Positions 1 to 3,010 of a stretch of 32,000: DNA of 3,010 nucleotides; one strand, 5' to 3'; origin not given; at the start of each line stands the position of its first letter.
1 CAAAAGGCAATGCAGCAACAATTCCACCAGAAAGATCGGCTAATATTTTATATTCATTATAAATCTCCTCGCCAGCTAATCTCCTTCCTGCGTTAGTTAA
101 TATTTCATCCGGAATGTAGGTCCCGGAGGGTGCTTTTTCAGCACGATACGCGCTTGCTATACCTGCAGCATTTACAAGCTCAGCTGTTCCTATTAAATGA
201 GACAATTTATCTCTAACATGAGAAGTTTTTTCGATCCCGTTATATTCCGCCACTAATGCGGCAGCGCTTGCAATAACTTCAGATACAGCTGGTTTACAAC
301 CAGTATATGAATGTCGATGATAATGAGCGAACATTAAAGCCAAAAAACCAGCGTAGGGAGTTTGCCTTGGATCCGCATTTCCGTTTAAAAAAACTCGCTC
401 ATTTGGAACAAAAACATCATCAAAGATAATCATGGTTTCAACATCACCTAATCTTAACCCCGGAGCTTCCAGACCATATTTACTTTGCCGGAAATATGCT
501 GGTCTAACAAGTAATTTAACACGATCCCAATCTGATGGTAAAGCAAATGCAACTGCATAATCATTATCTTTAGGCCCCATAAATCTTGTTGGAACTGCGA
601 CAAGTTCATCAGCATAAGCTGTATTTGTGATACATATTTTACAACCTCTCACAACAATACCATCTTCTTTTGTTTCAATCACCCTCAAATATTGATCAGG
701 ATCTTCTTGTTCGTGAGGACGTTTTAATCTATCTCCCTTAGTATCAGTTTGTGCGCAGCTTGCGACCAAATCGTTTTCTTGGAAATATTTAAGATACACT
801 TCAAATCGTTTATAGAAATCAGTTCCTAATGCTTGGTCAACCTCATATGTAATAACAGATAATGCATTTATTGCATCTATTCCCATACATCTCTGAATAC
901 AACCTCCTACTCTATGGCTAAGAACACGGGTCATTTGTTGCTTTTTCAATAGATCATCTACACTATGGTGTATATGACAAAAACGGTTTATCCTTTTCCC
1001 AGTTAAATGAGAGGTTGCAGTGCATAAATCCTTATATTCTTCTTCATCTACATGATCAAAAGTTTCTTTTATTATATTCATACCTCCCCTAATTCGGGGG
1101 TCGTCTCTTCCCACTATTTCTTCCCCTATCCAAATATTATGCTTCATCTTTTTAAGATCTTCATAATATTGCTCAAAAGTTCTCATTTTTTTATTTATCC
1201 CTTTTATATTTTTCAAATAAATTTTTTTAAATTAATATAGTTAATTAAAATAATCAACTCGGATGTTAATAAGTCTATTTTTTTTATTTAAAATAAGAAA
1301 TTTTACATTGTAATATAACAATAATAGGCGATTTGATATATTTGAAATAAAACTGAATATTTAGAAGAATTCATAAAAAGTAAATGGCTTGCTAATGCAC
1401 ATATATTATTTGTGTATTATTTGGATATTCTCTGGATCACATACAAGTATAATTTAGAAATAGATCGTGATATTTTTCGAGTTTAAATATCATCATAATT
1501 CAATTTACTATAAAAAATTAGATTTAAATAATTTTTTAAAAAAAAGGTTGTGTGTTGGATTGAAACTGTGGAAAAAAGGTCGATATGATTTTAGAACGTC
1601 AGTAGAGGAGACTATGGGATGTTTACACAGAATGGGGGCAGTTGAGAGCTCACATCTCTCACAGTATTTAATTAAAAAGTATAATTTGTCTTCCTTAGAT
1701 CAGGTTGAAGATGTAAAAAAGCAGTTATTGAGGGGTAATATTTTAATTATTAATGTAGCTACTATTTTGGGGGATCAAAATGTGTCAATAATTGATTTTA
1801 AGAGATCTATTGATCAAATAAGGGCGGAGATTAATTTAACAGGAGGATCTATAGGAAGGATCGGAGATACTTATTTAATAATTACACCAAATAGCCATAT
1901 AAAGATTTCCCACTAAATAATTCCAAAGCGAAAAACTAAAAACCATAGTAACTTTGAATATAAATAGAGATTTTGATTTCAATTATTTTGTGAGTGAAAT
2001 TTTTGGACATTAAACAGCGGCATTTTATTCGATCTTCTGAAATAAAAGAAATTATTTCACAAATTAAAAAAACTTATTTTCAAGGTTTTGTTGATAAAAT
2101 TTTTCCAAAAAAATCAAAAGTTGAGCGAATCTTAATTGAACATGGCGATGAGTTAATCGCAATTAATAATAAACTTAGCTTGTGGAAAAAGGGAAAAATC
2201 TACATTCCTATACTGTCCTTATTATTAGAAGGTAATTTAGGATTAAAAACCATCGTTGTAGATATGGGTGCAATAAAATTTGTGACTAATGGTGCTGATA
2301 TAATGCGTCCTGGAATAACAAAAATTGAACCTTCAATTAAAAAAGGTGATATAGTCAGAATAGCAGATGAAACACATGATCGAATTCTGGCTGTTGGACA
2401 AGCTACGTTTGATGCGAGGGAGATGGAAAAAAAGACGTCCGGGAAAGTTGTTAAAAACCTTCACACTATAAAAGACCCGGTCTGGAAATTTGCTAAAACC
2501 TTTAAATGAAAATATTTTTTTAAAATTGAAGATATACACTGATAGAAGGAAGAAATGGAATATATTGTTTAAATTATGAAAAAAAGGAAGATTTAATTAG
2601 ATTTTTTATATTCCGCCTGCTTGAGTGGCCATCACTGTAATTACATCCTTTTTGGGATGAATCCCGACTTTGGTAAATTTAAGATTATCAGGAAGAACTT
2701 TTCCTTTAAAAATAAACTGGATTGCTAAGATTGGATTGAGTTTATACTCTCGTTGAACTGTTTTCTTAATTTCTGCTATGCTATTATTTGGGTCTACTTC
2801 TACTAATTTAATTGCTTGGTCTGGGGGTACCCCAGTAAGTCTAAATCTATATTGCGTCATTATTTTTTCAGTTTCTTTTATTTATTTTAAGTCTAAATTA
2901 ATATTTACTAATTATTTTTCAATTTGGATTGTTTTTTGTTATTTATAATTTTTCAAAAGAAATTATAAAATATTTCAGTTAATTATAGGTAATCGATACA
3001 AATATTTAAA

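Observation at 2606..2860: Stand-alone eukaryote-type ubiquitin precursor (GG + Ile) with K48-equivalent lysine and hydrophobic patch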

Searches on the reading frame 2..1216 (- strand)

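Call 86: search_protein_families(library=pfam, proteins=[window:2-1216:-], max_evalue=0.001)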
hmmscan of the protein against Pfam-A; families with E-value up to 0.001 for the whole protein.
window:2-1216:- (405 aa): 2 families
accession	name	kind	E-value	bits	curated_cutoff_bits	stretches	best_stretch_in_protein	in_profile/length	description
PF11794.13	HpaB_N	-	2e-86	290.4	35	1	13-277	1-270/270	4-hydroxyphenylacetate 3-hydroxylase N terminal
PF03241.18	HpaB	-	1.2e-32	113.1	25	1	293-404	5-118/202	4-hydroxyphenylacetate 3-hydroxylase C terminal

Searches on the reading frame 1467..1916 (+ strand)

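Call 3: search_protein_families(library=pfam, proteins=[window:1467-1916:+], max_evalue=1)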
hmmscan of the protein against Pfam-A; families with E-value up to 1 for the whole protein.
window:1467-1916:+ (149 aa): 1 family
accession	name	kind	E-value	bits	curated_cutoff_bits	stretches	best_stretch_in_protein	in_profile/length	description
PF04472.17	SepF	-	8.9e-08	32.7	27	1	69-143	1-69/72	Cell division protein SepF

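Call 4: search_protein_families(library=ncbifam, proteins=[window:1467-1916:+], max_evalue=1)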
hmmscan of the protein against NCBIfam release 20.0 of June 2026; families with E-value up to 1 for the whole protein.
window:1467-1916:+ (149 aa): 1 family
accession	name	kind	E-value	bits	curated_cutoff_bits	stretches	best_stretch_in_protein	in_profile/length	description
NF002487.0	PRK01759.1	equivalog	0.054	11.7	890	1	44-106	285-346/862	bifunctional uridylyltransferase/uridylyl-removing protein GlnD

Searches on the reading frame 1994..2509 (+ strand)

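Call 3: search_protein_families(library=pfam, proteins=[window:1994-2509:+], max_evalue=1)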
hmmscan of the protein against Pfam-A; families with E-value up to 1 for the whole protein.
window:1994-2509:+ (171 aa): 6 families
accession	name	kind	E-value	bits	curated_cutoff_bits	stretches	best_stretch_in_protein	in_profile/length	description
PF01472.26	PUA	-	1.7e-22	79.6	24.8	1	86-157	2-72/74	PUA domain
PF17832.7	Pre-PUA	-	1.8e-05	25.7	23.5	1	5-77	6-82/86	Pre-PUA-like domain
PF09183.16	DUF1947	-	0.00077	20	22.5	1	8-78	1-63/65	Domain of unknown function (DUF1947)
PF03657.19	UPF0113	-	0.0097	16.6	23.8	1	87-156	2-64/73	UPF0113 PUA domain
PF10015.14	ThermoDBP-RP_arch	-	0.026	15.1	25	1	10-50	30-70/78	ThermoDBP-related, archaea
PF15977.11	HTH_46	-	0.057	13.9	29.3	0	90-124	22-56/68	Winged helix-turn-helix DNA binding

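Call 4: search_protein_families(library=ncbifam, proteins=[window:1994-2509:+], max_evalue=1)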
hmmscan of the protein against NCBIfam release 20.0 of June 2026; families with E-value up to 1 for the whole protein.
window:1994-2509:+ (171 aa): 14 families
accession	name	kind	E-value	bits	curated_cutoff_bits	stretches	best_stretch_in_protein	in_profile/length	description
TIGR03684.1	arCOG00985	hypoth_equivalog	1.6e-45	154.7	120.6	1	9-166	1-154/154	arCOG04150 universal archaeal PUA-domain protein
NF011153.0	PRK14560.1-4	equivalog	1.2e-43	148.8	169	1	4-166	1-160/162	putative RNA-binding protein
NF011152.0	PRK14560.1-3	equivalog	7.2e-36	123.5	249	1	1-165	1-162/165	putative RNA-binding protein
NF011154.0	PRK14560.1-6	equivalog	4.5e-28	98.4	224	1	5-167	2-158/159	putative RNA-binding protein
NF011151.0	PRK14560.1-2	equivalog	2.9e-27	95.6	291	1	5-166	2-169/172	putative RNA-binding protein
TIGR00451.1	unchar_dom_2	domain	9.8e-27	93.3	27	1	59-161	5-107/107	uncharacterized domain 2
NF011150.0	PRK14560.1-1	equivalog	1.7e-17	63.7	217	1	8-168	2-152/155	putative RNA-binding protein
NF003280.0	PRK04270.1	equivalog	3.4e-11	42.5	242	1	83-155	233-304/323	RNA-guided pseudouridylation complex pseudouridine synthase subunit Cbf5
NF010367.0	PRK13795.1-2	equivalog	5.1e-10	38.4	456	1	78-160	121-201/584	hypothetical protein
NF010368.0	PRK13795.1-3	equivalog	2.2e-08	32.8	588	1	86-157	131-201/635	hypothetical protein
TIGR00425.1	CBF5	equivalog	7.6e-08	31.8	238.15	1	83-155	236-307/322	RNA-guided pseudouridylation complex pseudouridine synthase subunit Cbf5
NF040592.1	tRNA_mod_ArcS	equivalog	9.7e-08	31.1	440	1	85-155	510-572/575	archaeosine synthase subunit alpha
NF010369.0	PRK13795.1-4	equivalog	1.6e-06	26.7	1086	1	85-155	135-205/633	hypothetical protein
TIGR01027.1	proB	equivalog_domain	7.1e-05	22.1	186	1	86-148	274-336/363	glutamate 5-kinase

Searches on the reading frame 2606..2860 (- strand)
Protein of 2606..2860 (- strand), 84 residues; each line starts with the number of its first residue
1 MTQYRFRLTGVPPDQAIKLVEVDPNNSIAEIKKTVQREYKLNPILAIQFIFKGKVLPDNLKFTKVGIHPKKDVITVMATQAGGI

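Call 3: search_protein_families(library=pfam, proteins=[window:2606-2860:-], max_evalue=1)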
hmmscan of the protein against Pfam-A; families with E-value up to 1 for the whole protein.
window:2606-2860:- (84 aa): 4 families
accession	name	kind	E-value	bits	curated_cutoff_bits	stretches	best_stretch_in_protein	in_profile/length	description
PF00240.29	ubiquitin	-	4.5e-10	39.6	25.4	1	17-80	11-71/72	Ubiquitin family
PF11976.14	Rad60-SLD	-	0.0043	17.3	23.8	1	20-77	15-71/72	Ubiquitin-2 like Rad60 SUMO-like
PF23900.1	PRS2_N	-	0.019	15.1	27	0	12-30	56-74/79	PRS2 N-terminal domain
PF11470.14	TUG-UBL1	-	0.087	13.4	23.3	1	18-62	8-52/65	TUG ubiquitin-like domain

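Call 4: search_protein_families(library=ncbifam, proteins=[window:2606-2860:-], max_evalue=1)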
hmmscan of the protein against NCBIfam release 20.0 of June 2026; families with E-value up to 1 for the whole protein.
window:2606-2860:- (84 aa): 2 families
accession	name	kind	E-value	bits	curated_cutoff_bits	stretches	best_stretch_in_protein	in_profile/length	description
TIGR00601.1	rad23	equivalog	6e-06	25.7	207.3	1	16-81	12-77/381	UV excision repair protein Rad23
NF040768.1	Epx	equivalog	0.021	14.1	400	1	2-75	88-161/297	enterococcus pore-forming toxin Epx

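Call 5: search_solved_structures(query=window:2606-2860:-, max_evalue=10, show_alignments=3)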
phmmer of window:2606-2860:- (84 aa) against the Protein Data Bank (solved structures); distinct sequences matched with E-value up to 10: 199 (the best 60 are shown).
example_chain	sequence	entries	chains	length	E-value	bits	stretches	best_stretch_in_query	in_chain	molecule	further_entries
5b83_A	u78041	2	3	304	1.3e-09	41.6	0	20-76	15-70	tetra ubiquitin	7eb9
7yui_A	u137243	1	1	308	1.4e-09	41.5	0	20-76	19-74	Polyubiquitin-C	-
5h07_A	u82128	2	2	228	6.2e-07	33.1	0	20-76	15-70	Polyubiquitin-C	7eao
2lxc_A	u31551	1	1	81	1.8e-05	28.4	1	21-78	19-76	Ubiquitin-like protein MDY2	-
3zdm_C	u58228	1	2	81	1.8e-05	28.4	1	21-78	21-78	UBIQUITIN-LIKE PROTEIN MDY2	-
4asw_C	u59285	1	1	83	1.9e-05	28.4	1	21-78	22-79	UBIQUITIN-LIKE PROTEIN MDY2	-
2lxa_A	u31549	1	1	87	2.2e-05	28.1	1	21-78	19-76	Ubiquitin-like protein MDY2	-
4goc_A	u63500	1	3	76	2.4e-05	28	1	21-77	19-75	Golgi to ER traffic protein 5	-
4a20_A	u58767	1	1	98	2.9e-05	27.8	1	21-78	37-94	UBIQUITIN-LIKE PROTEIN MDY2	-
9ns5_C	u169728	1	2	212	0.00011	26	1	21-78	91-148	Ubiquitin-like protein MDY2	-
8pf0_A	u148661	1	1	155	0.00026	24.8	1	20-84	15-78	Affilin variant Af1 (77405)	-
2w9n_A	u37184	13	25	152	0.00049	23.9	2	20-76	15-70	UBIQUITIN | Polyubiquitin-C | Polyubiquitin-B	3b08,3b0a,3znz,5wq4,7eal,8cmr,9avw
2zvn_A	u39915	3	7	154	0.00052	23.8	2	20-76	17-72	UBC protein | Ubiquitin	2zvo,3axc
4ksl_D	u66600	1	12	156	0.00055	23.7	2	20-76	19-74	Polyubiquitin-C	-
7tv4_C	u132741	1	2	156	0.00055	23.7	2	20-76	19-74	Polyubiquitin-C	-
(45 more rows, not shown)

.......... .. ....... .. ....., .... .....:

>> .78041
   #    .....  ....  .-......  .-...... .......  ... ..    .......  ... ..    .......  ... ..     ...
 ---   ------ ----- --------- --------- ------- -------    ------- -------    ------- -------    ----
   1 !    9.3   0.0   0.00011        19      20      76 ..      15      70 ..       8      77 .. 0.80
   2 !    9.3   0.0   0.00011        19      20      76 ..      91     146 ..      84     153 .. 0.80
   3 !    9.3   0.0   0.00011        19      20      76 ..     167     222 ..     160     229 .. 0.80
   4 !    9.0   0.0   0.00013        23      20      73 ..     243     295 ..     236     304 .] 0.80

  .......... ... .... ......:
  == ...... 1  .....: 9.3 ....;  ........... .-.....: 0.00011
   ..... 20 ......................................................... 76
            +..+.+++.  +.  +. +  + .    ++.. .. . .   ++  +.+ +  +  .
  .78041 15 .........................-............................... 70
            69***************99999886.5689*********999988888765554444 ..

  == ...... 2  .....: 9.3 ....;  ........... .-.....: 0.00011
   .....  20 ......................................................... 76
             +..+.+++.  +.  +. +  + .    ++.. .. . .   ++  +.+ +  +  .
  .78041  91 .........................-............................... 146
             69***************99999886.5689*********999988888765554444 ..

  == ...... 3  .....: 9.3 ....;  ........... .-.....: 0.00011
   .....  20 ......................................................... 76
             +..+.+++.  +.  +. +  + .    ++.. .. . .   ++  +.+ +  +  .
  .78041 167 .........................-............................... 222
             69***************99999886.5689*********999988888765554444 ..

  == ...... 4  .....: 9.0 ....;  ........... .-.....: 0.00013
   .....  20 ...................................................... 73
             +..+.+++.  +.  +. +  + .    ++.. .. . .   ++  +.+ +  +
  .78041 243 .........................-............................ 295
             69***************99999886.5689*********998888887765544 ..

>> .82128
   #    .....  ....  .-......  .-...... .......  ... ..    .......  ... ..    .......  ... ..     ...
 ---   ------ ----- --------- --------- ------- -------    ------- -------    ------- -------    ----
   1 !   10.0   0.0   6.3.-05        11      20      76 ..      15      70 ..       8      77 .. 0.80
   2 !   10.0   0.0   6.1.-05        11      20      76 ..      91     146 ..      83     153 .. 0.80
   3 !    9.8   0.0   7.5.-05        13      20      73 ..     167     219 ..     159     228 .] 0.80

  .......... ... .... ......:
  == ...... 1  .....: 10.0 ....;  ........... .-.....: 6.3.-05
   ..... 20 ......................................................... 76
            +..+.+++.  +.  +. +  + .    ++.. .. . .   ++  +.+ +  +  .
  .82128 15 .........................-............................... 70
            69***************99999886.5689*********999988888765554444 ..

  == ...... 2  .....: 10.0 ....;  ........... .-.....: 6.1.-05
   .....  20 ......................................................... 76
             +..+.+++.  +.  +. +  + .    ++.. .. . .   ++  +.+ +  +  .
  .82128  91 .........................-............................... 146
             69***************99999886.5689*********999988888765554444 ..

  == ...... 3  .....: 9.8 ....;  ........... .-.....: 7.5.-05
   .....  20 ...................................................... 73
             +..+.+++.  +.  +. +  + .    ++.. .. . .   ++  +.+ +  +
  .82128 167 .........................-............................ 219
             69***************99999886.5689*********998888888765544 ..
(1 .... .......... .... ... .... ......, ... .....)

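Call 16: find_homologous_proteins(query=window:2606-2860:-, max_evalue=0.001)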
Query window:2606-2860:- (84 aa): 189 proteins with E <= 0.001 among 189 candidates; the best 120 are listed. Only proteins of 46 to 147 residues were searched: fused or split forms outside these lengths cannot appear, so this answer is no evidence that the protein stands alone or is whole; lengths 'longer' or 'shorter' looks for them.
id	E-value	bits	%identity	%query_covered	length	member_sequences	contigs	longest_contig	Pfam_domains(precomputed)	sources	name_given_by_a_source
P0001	2.8e-44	166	92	100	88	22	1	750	PF00240.30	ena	-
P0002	7.0e-44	165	94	99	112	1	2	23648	PF00240.30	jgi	jgi:hypothetical protein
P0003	8.7e-44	165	89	99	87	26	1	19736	PF00240.30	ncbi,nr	ncbi:MAG: hypothetical protein GF383_06915 [Candidatus Lokiarchaeota archaeon]|nr:hypothetical prote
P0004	1.1e-43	164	94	98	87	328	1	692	PF00240.30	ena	-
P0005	2.1e-43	163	94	98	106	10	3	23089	PF00240.30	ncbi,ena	-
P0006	6.5e-43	162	92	99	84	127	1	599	PF00240.30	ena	-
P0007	7.7e-43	162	88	100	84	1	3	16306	PF00240.30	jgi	jgi:hypothetical protein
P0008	7.8e-43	162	95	95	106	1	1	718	PF00240.30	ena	-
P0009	2.5e-42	160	87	99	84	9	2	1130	PF00240.30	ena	-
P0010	2.7e-42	160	89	99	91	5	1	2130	PF00240.30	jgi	jgi:hypothetical protein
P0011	3.1e-42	160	89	99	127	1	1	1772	PF00240.30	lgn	-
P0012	4.4e-42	159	94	95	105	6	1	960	PF00240.30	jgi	jgi:hypothetical protein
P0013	8.6e-42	158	89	99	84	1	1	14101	PF00240.30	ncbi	-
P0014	1.5e-41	158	87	100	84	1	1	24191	PF00240.30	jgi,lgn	jgi:hypothetical protein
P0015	1.6e-41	157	88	99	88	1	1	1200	PF00240.30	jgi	jgi:hypothetical protein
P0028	1.8e-39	151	85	99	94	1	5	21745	PF00240.30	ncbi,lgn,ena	-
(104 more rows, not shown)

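Call 33: predict_structure(alignment_id=A1)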
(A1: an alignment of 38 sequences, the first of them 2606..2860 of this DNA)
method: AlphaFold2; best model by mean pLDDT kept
length: 84 residues; sequences in the alignment: 38
mean_pLDDT: 91.5   pTM: 0.80
mean pLDDT of the five models: 91.5, 91.0, 89.9, 89.7, 89.3
residues with pLDDT >= 90: 66; 70-90: 14; 50-70: 2; < 50: 2
segments of 3 or more residues with pLDDT < 50: none
pLDDT, mean of each block of 10 residues (from residue 1): 94 90 96 95 91 96 95 92 48
secondary structure, 60 per line:
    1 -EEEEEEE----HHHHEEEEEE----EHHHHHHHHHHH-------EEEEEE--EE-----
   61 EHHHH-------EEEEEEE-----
elements in order: E2-8 H13-16 E17-22 H28-38 E46-51 H62-65 E73-79

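Call 37: fold_search(model_id=the predicted structure, library=pdb)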
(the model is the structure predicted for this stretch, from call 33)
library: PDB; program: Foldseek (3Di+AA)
matches with E <= 10: 500; with E <= 0.001: 414
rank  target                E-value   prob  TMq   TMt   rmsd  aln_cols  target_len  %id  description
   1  2znv_B                2.6e-05  1.00  0.75  0.82   2.4        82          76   21  Crystal structure of human AMSH-LP DUB domain in complex with Lys63-linked ubiquitin dimer (released 2008-09-02)
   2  7f0n                  2.6e-05  1.00  0.76  0.83   2.3        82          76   22  Structure of deamidated Ubiquitin (released 2022-06-08)
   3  1u4a_MODEL_1_A        2.8e-05  1.00  0.62  0.65   3.8        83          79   16  Solution structure of human SUMO-3 C47S (released 2005-03-08)
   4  2mlb_MODEL_1_A        3.2e-05  1.00  0.72  0.76   3.3        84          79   26  NMR solution structure of a computational designed protein based on template of human erythrocytic ubiquitin (released 2014-10-29)
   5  3nob_H                3.2e-05  1.00  0.77  0.83   2.2        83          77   22  Structure of K11-linked di-ubiquitin (released 2010-08-11)
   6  4zft_B                3.2e-05  1.00  0.76  0.82   2.3        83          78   22  Catalytic domain of Sst2 F403W mutant bound to ubiquitin (released 2015-10-14)
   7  3nob_C                4.1e-05  1.00  0.74  0.82   2.1        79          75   20  Structure of K11-linked di-ubiquitin (released 2010-08-11)
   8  4pig_B                4.1e-05  1.00  0.77  0.84   2.1        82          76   22  Crystal structure of the ubiquitin K11S mutant (released 2014-10-29)
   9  4q5e_B                4.1e-05  1.00  0.75  0.82   2.4        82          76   18  Shigella Effector Kinase OspG bound to E2-Ub UbcH7-Ub Conjugate (released 2014-07-02)
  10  5w46_B                4.1e-05  1.00  0.74  0.81   2.3        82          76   23  Structure of S65D Phosphomimetic Ubiquitin Refined at 1.2 Angstroms Resolution (released 2017-07-05)
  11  6kbe_G                4.4e-05  1.00  0.75  0.45   2.5        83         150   20  Structure of Deubiquitinase (released 2020-06-24)
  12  7p99_C                4.4e-05  1.00  0.71  0.75   2.8        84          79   14  Structure of human USPL1 in complex with SUMO2 (released 2022-03-02)
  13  4auq_C                4.6e-05  1.00  0.75  0.80   2.9        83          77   22  Structure of BIRC7-UbcH5b-Ub complex. (released 2012-08-15)
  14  1ndd_B                4.9e-05  1.00  0.76  0.83   2.1        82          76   16  STRUCTURE OF NEDD8 (released 1999-02-23)
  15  6oq2_MODEL_1_B        4.9e-05  1.00  0.72  0.79   2.5        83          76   19  NMR Structure of Branched K11/K48-Linked Tri-Ubiquitin (released 2019-10-23)
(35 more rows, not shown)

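Call 54: find_encoding_contigs(protein=P0028, flank=3000, max_places=3)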
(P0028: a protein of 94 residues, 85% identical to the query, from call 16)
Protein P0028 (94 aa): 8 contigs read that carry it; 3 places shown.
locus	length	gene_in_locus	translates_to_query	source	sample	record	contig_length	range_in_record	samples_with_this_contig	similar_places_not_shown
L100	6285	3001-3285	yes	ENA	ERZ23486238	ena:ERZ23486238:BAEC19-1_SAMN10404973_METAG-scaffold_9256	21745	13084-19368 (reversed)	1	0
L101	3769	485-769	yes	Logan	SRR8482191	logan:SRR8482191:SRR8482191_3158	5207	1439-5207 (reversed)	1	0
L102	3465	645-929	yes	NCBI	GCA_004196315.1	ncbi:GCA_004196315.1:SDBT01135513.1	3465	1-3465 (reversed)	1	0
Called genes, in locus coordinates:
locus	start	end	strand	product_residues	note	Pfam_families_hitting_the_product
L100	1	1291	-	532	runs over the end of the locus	PF13855:LRR_8 (faint), PF14580:LRR_9 (weak), PF23211:LRR_LRWD1 (faint), PF23952:LRR_EndoS (weak), PF23598:LRR_14, PF12799:LRR_4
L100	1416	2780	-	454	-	-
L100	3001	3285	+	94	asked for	PF00240:ubiquitin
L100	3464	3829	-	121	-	-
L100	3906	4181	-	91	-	-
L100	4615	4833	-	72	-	-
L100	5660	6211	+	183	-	-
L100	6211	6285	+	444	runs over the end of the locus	-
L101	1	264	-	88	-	?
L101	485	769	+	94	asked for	PF00240:ubiquitin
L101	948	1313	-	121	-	-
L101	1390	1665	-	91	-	-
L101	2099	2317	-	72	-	-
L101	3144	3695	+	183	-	-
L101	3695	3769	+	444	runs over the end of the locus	-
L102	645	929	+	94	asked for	PF00240:ubiquitin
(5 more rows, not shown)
